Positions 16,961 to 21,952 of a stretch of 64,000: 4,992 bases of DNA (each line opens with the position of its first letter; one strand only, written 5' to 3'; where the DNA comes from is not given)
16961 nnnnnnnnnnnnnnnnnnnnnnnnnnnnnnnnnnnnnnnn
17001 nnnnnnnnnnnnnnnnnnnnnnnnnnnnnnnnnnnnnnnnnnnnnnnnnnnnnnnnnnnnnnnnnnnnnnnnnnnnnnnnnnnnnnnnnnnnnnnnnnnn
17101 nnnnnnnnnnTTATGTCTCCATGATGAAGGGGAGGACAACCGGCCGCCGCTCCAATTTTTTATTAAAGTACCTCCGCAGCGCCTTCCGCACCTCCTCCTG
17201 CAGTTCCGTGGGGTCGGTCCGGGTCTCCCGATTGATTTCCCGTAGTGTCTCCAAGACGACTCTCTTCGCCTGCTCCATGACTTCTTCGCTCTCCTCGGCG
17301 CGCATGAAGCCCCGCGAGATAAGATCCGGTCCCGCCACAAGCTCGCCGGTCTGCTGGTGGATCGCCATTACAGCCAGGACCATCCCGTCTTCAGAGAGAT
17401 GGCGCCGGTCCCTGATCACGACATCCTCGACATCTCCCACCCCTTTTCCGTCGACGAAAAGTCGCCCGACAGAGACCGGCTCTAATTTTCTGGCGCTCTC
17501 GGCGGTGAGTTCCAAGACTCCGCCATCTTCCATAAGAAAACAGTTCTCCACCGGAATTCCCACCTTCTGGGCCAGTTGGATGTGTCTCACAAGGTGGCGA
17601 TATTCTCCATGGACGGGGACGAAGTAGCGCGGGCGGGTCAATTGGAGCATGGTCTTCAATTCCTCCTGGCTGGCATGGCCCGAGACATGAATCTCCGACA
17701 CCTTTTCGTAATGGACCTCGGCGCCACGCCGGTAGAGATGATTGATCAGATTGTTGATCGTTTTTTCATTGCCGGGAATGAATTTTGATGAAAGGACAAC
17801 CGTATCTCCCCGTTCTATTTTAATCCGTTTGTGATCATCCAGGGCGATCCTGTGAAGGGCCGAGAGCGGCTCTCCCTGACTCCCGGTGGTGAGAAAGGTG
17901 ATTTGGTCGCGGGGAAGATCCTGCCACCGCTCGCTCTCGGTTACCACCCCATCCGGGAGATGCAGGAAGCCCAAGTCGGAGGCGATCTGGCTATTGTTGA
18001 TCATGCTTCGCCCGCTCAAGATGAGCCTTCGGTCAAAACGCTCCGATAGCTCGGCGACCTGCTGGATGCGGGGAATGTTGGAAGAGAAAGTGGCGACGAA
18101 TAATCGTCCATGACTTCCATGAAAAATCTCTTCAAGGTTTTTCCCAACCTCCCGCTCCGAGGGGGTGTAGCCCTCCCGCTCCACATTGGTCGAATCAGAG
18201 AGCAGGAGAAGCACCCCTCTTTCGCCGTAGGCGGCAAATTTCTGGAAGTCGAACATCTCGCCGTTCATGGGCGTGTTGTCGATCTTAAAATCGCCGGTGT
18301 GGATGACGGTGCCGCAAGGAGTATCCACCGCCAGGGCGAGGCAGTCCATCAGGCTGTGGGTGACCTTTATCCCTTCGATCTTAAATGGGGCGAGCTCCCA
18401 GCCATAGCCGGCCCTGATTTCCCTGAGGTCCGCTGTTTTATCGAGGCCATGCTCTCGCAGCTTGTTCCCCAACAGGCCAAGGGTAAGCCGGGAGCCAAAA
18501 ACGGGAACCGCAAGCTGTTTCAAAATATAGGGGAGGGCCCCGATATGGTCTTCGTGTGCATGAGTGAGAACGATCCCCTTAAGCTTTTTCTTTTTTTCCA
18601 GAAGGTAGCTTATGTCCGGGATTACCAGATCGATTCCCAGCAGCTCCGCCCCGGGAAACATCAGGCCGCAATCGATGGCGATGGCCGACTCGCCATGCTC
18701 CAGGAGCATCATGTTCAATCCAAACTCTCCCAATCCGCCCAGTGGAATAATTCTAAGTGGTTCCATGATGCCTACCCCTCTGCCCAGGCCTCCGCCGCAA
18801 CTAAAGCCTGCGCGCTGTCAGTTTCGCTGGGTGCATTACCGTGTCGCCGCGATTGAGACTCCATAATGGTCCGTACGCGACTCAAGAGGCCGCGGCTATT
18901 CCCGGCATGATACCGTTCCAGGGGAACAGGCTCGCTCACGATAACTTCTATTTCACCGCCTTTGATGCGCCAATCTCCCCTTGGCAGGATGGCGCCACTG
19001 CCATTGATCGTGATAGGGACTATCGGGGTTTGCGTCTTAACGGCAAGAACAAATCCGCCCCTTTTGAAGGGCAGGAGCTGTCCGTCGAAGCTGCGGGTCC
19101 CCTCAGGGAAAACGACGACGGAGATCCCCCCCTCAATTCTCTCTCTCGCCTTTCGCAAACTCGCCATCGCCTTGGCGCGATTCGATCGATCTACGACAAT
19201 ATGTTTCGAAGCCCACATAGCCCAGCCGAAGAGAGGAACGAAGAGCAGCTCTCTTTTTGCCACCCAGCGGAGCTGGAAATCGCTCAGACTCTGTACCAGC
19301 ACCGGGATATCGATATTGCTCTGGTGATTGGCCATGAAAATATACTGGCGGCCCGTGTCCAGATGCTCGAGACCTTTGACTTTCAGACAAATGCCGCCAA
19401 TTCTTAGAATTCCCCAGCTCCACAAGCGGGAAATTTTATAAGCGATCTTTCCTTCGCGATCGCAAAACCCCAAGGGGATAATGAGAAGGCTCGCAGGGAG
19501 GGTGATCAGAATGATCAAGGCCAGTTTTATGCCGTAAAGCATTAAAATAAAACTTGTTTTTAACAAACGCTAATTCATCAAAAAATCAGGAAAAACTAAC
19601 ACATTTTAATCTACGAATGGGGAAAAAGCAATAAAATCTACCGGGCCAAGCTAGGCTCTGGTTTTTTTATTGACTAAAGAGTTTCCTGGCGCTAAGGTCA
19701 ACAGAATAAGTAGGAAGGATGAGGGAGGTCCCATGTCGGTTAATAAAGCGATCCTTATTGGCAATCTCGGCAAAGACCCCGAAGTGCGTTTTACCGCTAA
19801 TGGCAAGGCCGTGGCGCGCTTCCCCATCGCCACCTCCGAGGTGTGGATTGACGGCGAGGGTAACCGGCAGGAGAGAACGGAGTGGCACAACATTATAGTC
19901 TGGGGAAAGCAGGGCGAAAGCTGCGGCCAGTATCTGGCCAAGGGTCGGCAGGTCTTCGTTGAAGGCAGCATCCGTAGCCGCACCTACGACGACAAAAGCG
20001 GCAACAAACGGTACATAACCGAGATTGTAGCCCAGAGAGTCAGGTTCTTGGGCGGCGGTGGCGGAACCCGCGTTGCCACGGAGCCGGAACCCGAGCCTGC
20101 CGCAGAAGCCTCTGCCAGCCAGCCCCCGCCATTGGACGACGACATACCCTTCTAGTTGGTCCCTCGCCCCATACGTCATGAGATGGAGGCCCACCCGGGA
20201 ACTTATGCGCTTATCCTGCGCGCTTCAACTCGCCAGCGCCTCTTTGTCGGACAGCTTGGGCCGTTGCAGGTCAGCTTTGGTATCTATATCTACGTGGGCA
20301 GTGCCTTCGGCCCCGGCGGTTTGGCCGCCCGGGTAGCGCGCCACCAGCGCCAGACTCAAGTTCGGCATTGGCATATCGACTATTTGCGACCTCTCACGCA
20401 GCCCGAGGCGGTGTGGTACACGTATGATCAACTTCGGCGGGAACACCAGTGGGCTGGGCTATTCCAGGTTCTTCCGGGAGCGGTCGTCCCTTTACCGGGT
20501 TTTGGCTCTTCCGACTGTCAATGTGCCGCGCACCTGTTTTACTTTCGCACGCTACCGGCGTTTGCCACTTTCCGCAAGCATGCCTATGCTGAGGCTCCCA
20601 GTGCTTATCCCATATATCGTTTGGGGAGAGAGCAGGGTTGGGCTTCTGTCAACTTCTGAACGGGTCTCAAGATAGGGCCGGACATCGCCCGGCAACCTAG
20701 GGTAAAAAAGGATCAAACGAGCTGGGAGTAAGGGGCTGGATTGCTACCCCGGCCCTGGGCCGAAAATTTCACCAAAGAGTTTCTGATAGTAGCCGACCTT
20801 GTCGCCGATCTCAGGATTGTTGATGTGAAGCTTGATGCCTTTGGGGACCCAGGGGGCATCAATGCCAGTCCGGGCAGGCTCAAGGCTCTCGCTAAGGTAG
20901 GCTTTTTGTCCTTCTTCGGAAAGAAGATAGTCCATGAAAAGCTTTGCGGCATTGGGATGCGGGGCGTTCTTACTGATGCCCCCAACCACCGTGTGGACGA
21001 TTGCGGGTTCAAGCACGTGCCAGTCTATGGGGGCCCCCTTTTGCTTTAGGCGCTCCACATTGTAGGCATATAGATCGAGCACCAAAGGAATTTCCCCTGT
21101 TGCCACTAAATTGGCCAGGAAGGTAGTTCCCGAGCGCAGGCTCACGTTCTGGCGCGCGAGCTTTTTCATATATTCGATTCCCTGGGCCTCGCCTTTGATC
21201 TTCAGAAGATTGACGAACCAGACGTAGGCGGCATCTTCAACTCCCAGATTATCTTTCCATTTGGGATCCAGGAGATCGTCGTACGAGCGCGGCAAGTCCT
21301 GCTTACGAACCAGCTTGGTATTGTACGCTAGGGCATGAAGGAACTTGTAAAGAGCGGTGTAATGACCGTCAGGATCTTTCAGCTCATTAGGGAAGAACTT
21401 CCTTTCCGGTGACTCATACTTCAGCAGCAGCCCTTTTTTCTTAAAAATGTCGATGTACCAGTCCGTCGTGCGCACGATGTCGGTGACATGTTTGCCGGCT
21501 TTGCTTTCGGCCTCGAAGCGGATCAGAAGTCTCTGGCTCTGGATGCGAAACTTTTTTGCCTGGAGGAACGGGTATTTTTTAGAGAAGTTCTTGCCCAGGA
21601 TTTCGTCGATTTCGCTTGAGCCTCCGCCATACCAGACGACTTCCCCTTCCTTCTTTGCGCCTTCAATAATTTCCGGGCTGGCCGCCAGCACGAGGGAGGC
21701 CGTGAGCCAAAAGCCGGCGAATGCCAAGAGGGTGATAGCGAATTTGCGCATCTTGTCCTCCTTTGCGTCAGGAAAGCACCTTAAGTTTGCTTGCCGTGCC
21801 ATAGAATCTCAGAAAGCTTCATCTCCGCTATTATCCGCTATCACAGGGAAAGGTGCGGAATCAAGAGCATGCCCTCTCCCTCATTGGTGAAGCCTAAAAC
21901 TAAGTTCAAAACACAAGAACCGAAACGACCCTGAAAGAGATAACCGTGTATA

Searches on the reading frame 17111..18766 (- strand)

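Call 6: search_protein_families(library=pfam, proteins=[window:17111-18766:-])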
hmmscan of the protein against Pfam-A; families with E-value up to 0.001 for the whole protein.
window:17111-18766:- (551 aa): 5 families
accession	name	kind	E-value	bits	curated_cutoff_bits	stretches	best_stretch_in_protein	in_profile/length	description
PF22505.1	RNase_J_b_CASP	-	1.3e-44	151.5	27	1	220-344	2-126/126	Ribonuclease J, beta-CASP domain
PF17770.6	RNase_J_C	-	1.1e-31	110.2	23.8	1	450-550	1-101/102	Ribonuclease J C-terminal domain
PF07521.17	RMMBL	-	1e-14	54.7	21.6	1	350-406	3-60/63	Zn-dependent metallo-hydrolase RNA specificity domain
PF00753.33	Lactamase_B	-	3.1e-14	53.8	22.7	1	15-162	4-152/196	Metallo-beta-lactamase superfamily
PF12706.13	Lactamase_B_2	-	2.2e-08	34.4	27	1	56-162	25-145/200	Beta-lactamase superfamily domain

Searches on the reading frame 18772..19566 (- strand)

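Call 6: search_protein_families(library=pfam, proteins=[window:18772-19566:-])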
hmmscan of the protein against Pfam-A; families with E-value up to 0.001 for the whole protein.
window:18772-19566:- (264 aa): 2 families
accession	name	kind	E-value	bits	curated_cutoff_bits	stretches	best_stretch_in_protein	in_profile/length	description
PF01553.26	Acyltransferase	-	1.1e-34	119.5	23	1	61-187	2-131/132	Acyltransferase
PF19576.4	Acyltransf_2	-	0.00033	20.1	27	1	54-190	51-188/266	Acyltransferase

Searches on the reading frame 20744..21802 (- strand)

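Call 6: search_protein_families(library=pfam, proteins=[window:20744-21802:-])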
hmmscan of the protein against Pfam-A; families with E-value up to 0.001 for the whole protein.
window:20744-21802:- (352 aa): 4 families
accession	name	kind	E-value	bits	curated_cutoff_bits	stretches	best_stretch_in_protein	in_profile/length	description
PF13343.11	SBP_bac_6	-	1.1e-22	81.1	24.6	1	116-309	20-218/245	Bacterial extracellular solute-binding protein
PF01547.30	SBP_bac_1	-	1.7e-13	51.7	26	1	106-300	49-307/307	Bacterial extracellular solute-binding protein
PF13416.11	SBP_bac_8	-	2e-11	44.7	27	1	98-315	30-266/279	Bacterial extracellular solute-binding protein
PF13531.11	SBP_bac_11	-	3.1e-09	37.4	25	1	169-301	91-220/227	Bacterial extracellular solute-binding protein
